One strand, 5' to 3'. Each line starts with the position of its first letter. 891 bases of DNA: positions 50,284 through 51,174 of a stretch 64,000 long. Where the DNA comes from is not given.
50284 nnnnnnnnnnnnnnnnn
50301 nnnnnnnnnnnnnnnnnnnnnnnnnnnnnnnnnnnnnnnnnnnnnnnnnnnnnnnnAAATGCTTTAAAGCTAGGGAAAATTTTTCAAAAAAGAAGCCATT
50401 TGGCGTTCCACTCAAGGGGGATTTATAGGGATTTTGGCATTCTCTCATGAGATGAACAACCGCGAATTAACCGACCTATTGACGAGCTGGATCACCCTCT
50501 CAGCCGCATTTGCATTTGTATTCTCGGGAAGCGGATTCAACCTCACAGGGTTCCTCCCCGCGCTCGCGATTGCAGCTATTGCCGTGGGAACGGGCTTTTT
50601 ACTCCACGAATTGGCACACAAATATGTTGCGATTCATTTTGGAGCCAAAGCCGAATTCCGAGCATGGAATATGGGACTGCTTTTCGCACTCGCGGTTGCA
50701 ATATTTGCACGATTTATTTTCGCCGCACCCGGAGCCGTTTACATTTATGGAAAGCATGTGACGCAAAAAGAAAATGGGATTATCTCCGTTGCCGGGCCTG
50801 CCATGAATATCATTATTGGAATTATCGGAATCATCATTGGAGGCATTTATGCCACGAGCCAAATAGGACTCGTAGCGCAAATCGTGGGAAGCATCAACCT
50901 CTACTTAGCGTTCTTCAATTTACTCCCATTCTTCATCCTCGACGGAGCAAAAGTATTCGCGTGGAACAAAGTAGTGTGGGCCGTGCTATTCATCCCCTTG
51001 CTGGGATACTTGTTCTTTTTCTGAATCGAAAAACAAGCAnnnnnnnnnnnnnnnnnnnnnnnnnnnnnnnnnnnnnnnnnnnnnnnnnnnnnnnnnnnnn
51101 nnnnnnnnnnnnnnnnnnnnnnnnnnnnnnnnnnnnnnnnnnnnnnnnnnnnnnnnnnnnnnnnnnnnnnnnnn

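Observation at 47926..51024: Second pilin-like cluster (six or more class-III-signal ORFs) next to a site-2-protease-like M50 gene and the orc1/cdc6 region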

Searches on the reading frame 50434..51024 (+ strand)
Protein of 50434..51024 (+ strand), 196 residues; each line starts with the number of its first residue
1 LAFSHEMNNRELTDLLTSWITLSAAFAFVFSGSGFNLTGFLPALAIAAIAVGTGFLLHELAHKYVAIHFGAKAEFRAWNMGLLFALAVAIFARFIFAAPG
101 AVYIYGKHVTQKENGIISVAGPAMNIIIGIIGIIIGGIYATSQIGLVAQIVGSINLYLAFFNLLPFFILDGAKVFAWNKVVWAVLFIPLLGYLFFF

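Call 3: search_protein_families(library=pfam, max_evalue=1, proteins=[window:50434-51024:+])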
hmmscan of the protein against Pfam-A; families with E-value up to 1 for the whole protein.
window:50434-51024:+ (196 aa): 1 family
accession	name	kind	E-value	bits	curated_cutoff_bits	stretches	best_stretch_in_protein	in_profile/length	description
PF02163.28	Peptidase_M50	-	4.7e-11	42.9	27.2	2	47-136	2-100/221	Peptidase family M50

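Call 4: search_protein_families(library=ncbifam, max_evalue=1, proteins=[window:50434-51024:+])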
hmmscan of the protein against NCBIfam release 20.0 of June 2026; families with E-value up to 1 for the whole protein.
window:50434-51024:+ (196 aa): 2 families
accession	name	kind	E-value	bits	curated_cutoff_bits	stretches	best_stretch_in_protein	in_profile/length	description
NF041501.1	cola_mem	domain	1.1e-07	31.2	150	2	161-190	242-271/312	FGLLP motif-containing membrane protein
NF041824.1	daptide_HExxH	equivalog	0.0057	15.8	300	1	117-171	222-276/379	daptide biosynthesis intramembrane metalloprotease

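Call 63: find_related_loci(query=window:50452-51024:+, collection=metagenome_contigs, flank=6000)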
Query window:50452-51024:+ (190 aa) in metagenome_contigs; peptide patterns used: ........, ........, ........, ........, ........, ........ (x = any residue, [..] = any of these).
481 stretches matched a pattern; 277 encode a relative of the query (tblastn E <= 1e-3); the best 80 are kept; 80 distinct loci.
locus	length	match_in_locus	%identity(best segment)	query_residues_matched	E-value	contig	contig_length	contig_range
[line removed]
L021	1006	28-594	77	1-189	3e-96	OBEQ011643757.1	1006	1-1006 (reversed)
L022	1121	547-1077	77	1-177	3e-88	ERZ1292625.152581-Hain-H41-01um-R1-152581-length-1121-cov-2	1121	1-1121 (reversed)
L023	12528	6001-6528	78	1-176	4e-72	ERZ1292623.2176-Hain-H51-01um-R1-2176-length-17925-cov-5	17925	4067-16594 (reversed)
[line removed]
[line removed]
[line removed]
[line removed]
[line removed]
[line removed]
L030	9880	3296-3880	55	1-189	4e-56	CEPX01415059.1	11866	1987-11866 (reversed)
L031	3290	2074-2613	54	3-183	9e-56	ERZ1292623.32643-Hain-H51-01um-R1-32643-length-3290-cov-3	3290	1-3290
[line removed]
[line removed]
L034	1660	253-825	53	1-190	2e-56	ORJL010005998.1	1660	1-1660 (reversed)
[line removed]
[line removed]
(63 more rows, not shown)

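Call 83: search_protein_families(library=pfam, max_evalue=0.001, proteins=[L074:8848-9855:+, L074:8853-9866:-, L074:9844-11892:-, L074:11935-12339:+, L079:8913-9641:+, L079:9576-10724:-, L079:9729-10751:+, L079:10760-11914:+, L079:7638-8207:-, L074:7559-7942:-])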
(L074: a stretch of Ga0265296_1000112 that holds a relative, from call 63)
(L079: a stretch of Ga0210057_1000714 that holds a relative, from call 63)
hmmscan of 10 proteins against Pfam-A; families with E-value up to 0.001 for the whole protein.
L074:8848-9855:+ (335 aa): 4 families
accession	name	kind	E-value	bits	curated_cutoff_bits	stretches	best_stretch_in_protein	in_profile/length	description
PF01070.24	FMN_dh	-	3.7e-20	72.7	24.9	2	178-331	208-346/350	FMN-dependent dehydrogenase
PF01645.23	Glu_synthase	-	3.2e-05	23.7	20.4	1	180-285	198-299/369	Conserved region in glutamate synthase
PF00478.31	IMPDH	-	0.00013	21.5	25.6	1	141-285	108-231/345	IMP dehydrogenase / GMP reductase domain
PF03060.21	NMO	-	0.00022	21.2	28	1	253-307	185-239/331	Nitronate monooxygenase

L074:8853-9866:- (337 aa): 0 families

L074:9844-11892:- (682 aa): 4 families
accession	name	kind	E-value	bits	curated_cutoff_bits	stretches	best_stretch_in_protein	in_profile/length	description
PF13607.11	Succ_CoA_lig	-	1.5e-47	161.2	27.4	1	384-520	1-136/138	Succinyl-CoA ligase like flavodoxin domain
PF13380.12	CoA_binding_2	-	1.8e-22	80.4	22.8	1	233-367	2-114/116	CoA binding domain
PF02629.25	CoA_binding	-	4e-07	31.2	22.3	1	267-331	30-97/97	CoA binding domain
PF19045.5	Ligase_CoA_2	-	5.1e-07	30.3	23.7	1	533-646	1-118/162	Ligase-CoA domain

L074:11935-12339:+ (134 aa): 0 families

L079:8913-9641:+ (242 aa): 0 families

L079:9576-10724:- (382 aa): 5 families
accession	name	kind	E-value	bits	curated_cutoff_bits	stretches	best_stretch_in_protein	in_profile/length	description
PF00004.35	AAA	-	1.6e-07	32.3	21.2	1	41-108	1-73/131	ATPase family associated with various cellular activities (AAA)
PF25199.1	nSTAND_NTPase5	-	9.2e-06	26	34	1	33-124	36-126/145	Novel STAND NTPase 5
PF21960.2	RCF1-5-like_lid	-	2.8e-05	24.4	27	1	162-193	5-40/43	RCF1/5-like, AAA+ ATPase lid domain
PF13191.12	AAA_16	-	0.00013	23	32.6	1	37-74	23-63/167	AAA ATPase domain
PF01637.24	ATPase_2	-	0.0002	21.7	33.2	1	22-62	4-44/225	ATPase domain predominantly from Archaea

L079:9729-10751:+ (340 aa): 0 families

L079:10760-11914:+ (384 aa): 5 families
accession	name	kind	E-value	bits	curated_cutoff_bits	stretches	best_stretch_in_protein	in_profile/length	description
PF08438.16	YGR210-like_G4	-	8.4e-23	81.3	24.7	1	215-315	1-108/108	Obg-like GTPase YGR210-like, G4 motif-containing domain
PF01926.29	MMR_HSR1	-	6.6e-18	65.3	21.9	1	4-113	3-87/113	50S ribosome-binding GTPase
PF02824.27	TGS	-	2.5e-14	53.5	22.2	1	325-381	3-59/60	TGS domain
PF02421.24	FeoB_N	-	2.5e-08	34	27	1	3-41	3-41/156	Ferrous iron transport protein B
PF06071.19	YchF-GTPase_C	-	0.00011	22.7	27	0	333-357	17-41/84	Protein of unknown function (DUF933)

L079:7638-8207:- (189 aa): 0 families

L074:7559-7942:- (127 aa): 0 families
